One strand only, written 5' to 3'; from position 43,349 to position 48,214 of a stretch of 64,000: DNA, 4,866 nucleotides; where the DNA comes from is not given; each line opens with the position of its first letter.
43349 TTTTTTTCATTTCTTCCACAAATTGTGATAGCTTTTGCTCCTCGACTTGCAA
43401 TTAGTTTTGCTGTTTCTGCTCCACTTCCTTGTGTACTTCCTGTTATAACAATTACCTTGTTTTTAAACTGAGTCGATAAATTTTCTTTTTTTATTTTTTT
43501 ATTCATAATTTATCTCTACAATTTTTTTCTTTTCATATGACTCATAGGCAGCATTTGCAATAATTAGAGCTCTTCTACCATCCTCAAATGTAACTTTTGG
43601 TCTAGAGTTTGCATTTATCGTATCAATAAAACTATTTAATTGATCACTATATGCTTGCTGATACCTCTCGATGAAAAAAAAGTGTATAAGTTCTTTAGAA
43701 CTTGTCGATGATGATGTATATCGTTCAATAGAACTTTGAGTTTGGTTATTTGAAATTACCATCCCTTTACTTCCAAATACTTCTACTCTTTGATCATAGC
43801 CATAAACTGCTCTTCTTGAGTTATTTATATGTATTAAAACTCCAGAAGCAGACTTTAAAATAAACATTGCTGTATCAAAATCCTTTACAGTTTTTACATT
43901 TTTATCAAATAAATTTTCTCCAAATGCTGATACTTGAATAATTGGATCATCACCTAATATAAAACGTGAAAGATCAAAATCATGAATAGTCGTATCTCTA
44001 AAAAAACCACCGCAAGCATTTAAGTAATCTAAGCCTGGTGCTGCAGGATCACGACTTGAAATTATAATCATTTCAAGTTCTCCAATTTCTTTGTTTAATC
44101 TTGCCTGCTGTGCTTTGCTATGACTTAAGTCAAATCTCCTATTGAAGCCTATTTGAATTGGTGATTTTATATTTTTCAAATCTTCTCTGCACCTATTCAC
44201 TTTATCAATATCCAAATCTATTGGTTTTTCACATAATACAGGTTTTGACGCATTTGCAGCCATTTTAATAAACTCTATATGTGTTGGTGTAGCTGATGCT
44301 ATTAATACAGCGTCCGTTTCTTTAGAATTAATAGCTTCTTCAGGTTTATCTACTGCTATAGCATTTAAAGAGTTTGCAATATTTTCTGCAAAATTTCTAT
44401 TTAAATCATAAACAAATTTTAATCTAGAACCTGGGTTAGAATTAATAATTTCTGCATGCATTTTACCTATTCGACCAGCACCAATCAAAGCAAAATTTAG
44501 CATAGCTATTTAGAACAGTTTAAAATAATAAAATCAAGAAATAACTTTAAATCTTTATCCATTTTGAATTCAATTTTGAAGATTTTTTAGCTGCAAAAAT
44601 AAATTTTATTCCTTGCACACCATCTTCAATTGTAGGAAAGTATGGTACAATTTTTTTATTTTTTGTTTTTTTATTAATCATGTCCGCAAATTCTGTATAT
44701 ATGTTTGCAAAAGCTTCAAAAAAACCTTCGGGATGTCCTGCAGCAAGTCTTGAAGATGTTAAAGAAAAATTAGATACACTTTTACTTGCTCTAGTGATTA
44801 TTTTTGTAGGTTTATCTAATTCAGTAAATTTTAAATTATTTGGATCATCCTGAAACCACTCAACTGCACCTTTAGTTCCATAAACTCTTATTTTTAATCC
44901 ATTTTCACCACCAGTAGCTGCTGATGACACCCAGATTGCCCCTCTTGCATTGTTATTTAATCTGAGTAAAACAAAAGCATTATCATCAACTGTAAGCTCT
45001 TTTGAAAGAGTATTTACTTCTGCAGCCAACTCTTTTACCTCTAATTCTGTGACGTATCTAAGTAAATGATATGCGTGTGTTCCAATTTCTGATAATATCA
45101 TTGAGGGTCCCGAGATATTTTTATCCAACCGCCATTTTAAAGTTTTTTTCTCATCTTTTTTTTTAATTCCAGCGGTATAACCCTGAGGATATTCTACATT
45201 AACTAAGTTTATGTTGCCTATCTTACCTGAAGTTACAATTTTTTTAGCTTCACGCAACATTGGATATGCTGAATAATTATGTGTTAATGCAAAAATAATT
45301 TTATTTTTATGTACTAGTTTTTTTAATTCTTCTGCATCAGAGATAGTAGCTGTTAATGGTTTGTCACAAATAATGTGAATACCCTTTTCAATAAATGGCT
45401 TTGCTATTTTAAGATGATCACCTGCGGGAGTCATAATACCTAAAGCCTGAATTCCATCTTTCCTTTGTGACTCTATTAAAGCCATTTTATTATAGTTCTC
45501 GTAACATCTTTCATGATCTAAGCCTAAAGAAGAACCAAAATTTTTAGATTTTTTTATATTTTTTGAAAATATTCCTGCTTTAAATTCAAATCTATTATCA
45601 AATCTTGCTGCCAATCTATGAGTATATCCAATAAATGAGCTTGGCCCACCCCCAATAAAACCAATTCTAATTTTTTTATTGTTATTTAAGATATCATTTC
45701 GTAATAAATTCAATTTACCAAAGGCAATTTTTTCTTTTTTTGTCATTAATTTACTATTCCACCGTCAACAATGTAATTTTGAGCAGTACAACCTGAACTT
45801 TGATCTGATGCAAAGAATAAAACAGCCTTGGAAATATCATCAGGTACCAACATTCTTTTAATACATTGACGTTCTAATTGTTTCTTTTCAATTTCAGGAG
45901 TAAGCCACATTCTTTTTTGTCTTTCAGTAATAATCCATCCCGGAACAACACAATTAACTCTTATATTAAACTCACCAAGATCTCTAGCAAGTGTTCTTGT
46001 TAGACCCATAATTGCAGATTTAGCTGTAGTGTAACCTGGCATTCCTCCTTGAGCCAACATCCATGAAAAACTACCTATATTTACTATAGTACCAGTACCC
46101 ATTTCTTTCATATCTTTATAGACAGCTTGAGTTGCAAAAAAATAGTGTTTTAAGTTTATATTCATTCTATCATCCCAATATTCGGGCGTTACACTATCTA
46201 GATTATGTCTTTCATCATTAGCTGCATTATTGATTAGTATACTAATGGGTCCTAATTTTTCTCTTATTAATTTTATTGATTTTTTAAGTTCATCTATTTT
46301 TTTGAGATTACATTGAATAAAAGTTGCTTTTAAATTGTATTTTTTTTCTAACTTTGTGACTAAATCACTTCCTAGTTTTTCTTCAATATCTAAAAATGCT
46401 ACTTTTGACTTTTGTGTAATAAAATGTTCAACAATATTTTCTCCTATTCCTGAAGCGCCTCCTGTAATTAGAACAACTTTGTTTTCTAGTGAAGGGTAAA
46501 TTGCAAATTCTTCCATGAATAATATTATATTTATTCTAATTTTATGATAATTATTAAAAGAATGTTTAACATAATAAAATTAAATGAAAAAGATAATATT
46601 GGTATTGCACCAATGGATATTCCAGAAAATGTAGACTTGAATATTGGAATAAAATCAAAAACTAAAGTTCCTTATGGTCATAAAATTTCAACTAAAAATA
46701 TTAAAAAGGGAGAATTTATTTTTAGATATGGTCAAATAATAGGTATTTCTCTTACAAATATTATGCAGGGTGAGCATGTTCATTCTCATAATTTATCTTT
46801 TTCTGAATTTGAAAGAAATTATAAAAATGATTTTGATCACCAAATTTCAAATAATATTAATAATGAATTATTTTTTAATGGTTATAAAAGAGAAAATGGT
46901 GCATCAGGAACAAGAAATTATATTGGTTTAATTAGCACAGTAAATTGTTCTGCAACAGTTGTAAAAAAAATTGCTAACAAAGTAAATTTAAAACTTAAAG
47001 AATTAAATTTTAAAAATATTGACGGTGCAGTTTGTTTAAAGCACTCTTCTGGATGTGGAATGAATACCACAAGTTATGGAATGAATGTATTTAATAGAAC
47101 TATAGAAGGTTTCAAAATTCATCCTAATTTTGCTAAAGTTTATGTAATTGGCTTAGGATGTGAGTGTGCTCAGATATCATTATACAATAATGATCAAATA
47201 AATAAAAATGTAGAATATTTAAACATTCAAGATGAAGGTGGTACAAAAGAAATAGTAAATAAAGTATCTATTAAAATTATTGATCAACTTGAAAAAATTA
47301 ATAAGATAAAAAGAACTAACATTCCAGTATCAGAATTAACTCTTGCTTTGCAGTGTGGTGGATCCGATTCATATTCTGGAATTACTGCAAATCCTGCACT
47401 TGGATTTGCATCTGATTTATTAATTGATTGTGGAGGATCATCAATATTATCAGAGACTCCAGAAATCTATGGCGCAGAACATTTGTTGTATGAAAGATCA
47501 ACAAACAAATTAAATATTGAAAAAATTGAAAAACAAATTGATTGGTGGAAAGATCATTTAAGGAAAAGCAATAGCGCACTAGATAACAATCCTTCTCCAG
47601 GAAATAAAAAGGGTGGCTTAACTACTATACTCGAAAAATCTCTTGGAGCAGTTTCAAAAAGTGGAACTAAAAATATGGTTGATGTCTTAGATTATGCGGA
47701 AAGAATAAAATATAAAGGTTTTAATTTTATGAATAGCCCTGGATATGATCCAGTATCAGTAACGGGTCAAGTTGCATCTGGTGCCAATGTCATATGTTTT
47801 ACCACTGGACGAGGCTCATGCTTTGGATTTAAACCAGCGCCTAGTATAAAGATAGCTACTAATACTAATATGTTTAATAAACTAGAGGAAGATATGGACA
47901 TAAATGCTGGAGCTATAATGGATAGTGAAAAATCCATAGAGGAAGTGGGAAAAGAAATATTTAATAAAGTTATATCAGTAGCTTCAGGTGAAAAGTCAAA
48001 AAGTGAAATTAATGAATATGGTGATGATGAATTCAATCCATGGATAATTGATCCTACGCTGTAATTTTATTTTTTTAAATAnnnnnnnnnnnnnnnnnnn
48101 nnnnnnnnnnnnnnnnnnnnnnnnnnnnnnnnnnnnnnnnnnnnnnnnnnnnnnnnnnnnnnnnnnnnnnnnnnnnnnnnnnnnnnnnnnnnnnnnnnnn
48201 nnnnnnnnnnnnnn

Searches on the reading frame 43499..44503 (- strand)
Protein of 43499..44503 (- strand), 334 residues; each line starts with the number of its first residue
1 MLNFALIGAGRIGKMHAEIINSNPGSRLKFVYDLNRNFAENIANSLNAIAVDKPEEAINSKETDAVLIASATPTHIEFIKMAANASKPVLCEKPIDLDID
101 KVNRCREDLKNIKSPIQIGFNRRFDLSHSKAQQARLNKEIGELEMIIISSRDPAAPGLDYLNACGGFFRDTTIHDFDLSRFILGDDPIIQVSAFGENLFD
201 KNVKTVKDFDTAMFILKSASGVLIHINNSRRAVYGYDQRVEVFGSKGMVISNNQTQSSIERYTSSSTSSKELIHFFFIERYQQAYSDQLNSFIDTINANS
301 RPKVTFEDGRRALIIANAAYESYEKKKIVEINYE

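Call 3: search_protein_families(library=pfam, proteins=[window:43499-44503:-])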
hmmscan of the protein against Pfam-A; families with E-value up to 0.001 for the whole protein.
window:43499-44503:- (334 aa): 3 families
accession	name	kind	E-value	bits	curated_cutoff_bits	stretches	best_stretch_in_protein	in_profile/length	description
PF22725.1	GFO_IDH_MocA_C3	-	1.6e-20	73.8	27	1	130-249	3-123/124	GFO/IDH/MocA C-terminal domain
PF01408.29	GFO_IDH_MocA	-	5e-20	72.8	24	1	2-108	1-108/120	Oxidoreductase family, NAD-binding Rossmann fold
PF02894.22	GFO_IDH_MocA_C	-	2.7e-17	63.7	22.9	1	138-331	7-218/218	Oxidoreductase family, C-terminal alpha/beta domain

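Call 4: search_protein_families(library=ncbifam, proteins=[window:43499-44503:-])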
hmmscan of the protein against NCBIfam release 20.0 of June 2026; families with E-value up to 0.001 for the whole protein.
window:43499-44503:- (334 aa): 9 families
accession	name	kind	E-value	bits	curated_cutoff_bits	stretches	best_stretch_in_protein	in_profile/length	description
TIGR04380.1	myo_inos_iolG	equivalog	4e-114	380.9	355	1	1-329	1-329/330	inositol 2-dehydrogenase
NF052679.1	InsChiInosDhIolG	equivalog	3.4e-41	141.4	540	1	2-332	3-328/343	bifunctional inositol 2-dehydrogenase/D-chiro-inositol 1-dehydrogenase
NF040723.1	UDP-GlcNAcDh_Arch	equivalog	6.3e-20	71.9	450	1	3-323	2-301/302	UDP-N-acetylglucosamine 3-dehydrogenase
NF041392.1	XylDh_Gfo6_Halo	equivalog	1.1e-15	57.3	350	1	4-331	19-350/350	D-xylose 1-dehydrogenase Gfo6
NF052479.1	LevoglcsnDh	equivalog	1.6e-10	40.2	650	1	2-193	4-210/386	levoglucosan dehydrogenase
NF058563.1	BT_2159_fam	equivalog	5.4e-10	38.8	650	1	4-182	3-182/350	disaccharide 3-dehydrogenase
NF008607.0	PRK11579.1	subfamily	5.7e-08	32.1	330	1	4-144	7-146/346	oxidoreductase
NF007574.0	PRK10206.1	equivalog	1.7e-05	24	352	1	2-143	3-146/345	oxidoreductase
TIGR03911.1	pyrrolys_PylD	equivalog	6.7e-05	22.1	150.05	1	6-119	150-257/266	3-methylornithyl-N6-L-lysine dehydrogenase PylD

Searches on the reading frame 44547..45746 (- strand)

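Call 3: search_protein_families(library=pfam, proteins=[window:44547-45746:-])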
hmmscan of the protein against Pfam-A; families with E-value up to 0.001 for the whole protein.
window:44547-45746:- (399 aa): 4 families
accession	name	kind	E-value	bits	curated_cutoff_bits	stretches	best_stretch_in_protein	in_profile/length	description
PF22725.1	GFO_IDH_MocA_C3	-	6e-25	88.1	27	1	165-295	2-123/124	GFO/IDH/MocA C-terminal domain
PF02894.22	GFO_IDH_MocA_C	-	6.3e-24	85.4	22.9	1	168-398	1-217/218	Oxidoreductase family, C-terminal alpha/beta domain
PF01408.29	GFO_IDH_MocA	-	1.3e-15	58.6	24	1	26-154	1-118/120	Oxidoreductase family, NAD-binding Rossmann fold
PF22685.1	Gal80p_C-like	-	1.7e-05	25.5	29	1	162-253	1-87/152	Gal80p, C-terminal domain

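Call 4: search_protein_families(library=ncbifam, proteins=[window:44547-45746:-])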
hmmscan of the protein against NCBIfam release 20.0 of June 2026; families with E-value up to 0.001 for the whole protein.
window:44547-45746:- (399 aa): 8 families
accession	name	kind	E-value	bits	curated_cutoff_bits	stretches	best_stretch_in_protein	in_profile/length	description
NF052479.1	LevoglcsnDh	equivalog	3.2e-29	101.8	650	2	24-249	2-217/386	levoglucosan dehydrogenase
NF041392.1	XylDh_Gfo6_Halo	equivalog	2.7e-20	72.5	350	1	62-296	50-274/350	D-xylose 1-dehydrogenase Gfo6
TIGR04380.1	myo_inos_iolG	equivalog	2.6e-19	69.3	355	1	39-392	12-325/330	inositol 2-dehydrogenase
NF040723.1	UDP-GlcNAcDh_Arch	equivalog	1.3e-15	57.8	450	1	80-184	48-146/302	UDP-N-acetylglucosamine 3-dehydrogenase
NF008607.0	PRK11579.1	subfamily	1.3e-10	40.8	330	1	98-186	64-152/346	oxidoreductase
NF058561.1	BT_2158_fam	equivalog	1.5e-09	37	750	1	80-207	81-210/487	glycoside 3-dehydrogenase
NF007574.0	PRK10206.1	equivalog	2.7e-07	29.9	352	1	99-184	66-151/345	oxidoreductase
NF058563.1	BT_2159_fam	equivalog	6.7e-05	22.1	650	1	97-184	61-148/350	disaccharide 3-dehydrogenase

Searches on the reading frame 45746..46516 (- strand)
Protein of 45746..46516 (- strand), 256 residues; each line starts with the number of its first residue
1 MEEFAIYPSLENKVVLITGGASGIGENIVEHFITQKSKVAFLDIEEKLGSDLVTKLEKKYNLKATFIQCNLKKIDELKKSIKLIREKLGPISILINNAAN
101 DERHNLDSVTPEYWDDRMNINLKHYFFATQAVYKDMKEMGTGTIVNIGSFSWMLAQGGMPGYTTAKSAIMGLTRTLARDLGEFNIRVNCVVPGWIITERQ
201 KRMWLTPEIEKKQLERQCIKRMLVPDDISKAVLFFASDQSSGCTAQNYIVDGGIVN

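Call 3: search_protein_families(library=pfam, proteins=[window:45746-46516:-])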
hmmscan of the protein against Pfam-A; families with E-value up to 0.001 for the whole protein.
window:45746-46516:- (256 aa): 4 families
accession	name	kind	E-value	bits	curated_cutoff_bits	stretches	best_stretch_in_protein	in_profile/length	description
PF13561.12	adh_short_C2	-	1.1e-51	176.1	27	1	21-254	3-235/236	Enoyl-(Acyl carrier protein) reductase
PF00106.31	adh_short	-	3.4e-47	160.9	26.6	1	13-203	1-190/195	short chain dehydrogenase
PF08659.16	KR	-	6.7e-07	29.8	22.6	1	15-174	3-161/180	KR domain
PF23441.1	SDR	-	4.4e-05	23.4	27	1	10-199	5-198/258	SDR-like rossmann domain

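Call 4: search_protein_families(library=ncbifam, proteins=[window:45746-46516:-])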
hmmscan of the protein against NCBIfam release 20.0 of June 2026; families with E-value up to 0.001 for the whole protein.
window:45746-46516:- (256 aa): 224 families (the best 25 are shown)
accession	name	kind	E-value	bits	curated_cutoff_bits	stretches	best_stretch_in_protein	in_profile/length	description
NF053674.1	XylDhXylBProt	equivalog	1.4e-96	322.8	400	1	4-253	3-250/252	D-xylose 1-dehydrogenase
NF005559.1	PRK07231.1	subfamily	8.9e-53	179.3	215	1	10-255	2-248/249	glucose 1-dehydrogenase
NF004198.0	PRK05653.1-3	equivalog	4e-52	177.1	296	1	8-254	3-246/248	3-oxoacyl-ACP reductase FabG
NF009466.0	PRK12826.1-2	subfamily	6.9e-52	176.4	222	1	11-254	2-244/248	3-oxoacyl-ACP reductase FabG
NF005309.0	PRK06841.1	subfamily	3.4e-48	164.4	286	1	9-253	12-251/255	GolD/DthD family dehydrogenase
TIGR01830.1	3oxo_ACP_reduc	equivalog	8.1e-48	163.2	297.75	1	15-255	1-239/239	3-oxoacyl-[acyl-carrier-protein] reductase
NF009093.0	PRK12429.1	subfamily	1.4e-45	155.6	258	1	10-254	3-256/259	3-hydroxybutyrate dehydrogenase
NF004791.0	PRK06138.1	equivalog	1.1e-44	152.6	312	1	10-254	3-249/252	SDR family oxidoreductase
NF052558.1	MBtsdlDhBudC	equivalog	1.5e-44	152.4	270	1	11-254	2-241/250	meso-2,3-butanediol dehydrogenase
NF009468.0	PRK12826.1-4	equivalog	1.8e-43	149.1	318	1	9-254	4-247/256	SDR family oxidoreductase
NF004847.0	PRK06198.1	subfamily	1.9e-43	148.6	240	1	9-244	4-245/269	oxidoreductase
NF004197.0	PRK05653.1-1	equivalog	6.8e-43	147.1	332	1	9-255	4-247/249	3-oxoacyl-ACP reductase FabG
NF052481.1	FucosDh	equivalog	7.9e-43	146.6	300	1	10-255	5-251/257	L-fucose dehydrogenase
NF009464.0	PRK12824.1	subfamily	1.5e-42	145.9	269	1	12-254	2-242/245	3-oxoacyl-ACP reductase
NF006121.0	PRK08265.1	subfamily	1.6e-42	145.9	294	1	9-253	4-244/263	short chain dehydrogenase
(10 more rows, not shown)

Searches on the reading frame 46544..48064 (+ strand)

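Call 3: search_protein_families(library=pfam, proteins=[window:46544-48064:+])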
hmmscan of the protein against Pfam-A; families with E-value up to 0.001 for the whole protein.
window:46544-48064:+ (506 aa): 3 families
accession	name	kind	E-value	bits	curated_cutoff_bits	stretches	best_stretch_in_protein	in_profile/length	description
PF20629.2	GD_AH_C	-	1.2e-99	333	26.8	1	262-500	1-237/242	D-galactarate/Altronate dehydratase, C-terminal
PF04295.18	GD_AH_second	-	7e-33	114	27.3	1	113-249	1-132/136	D-galactarate dehydratase/Altronate hydrolase, second domain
PF08666.17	SAF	-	0.00061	20.7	21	0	53-84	30-62/63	SAF domain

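Call 4: search_protein_families(library=ncbifam, proteins=[window:46544-48064:+])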
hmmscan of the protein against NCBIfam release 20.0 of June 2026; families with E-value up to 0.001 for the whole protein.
window:46544-48064:+ (506 aa): 1 family
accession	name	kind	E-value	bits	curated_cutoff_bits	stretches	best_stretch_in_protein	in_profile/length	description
TIGR03248.1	galactar-dH20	equivalog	1.6e-115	386.5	730.85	1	10-485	2-486/507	galactarate dehydratase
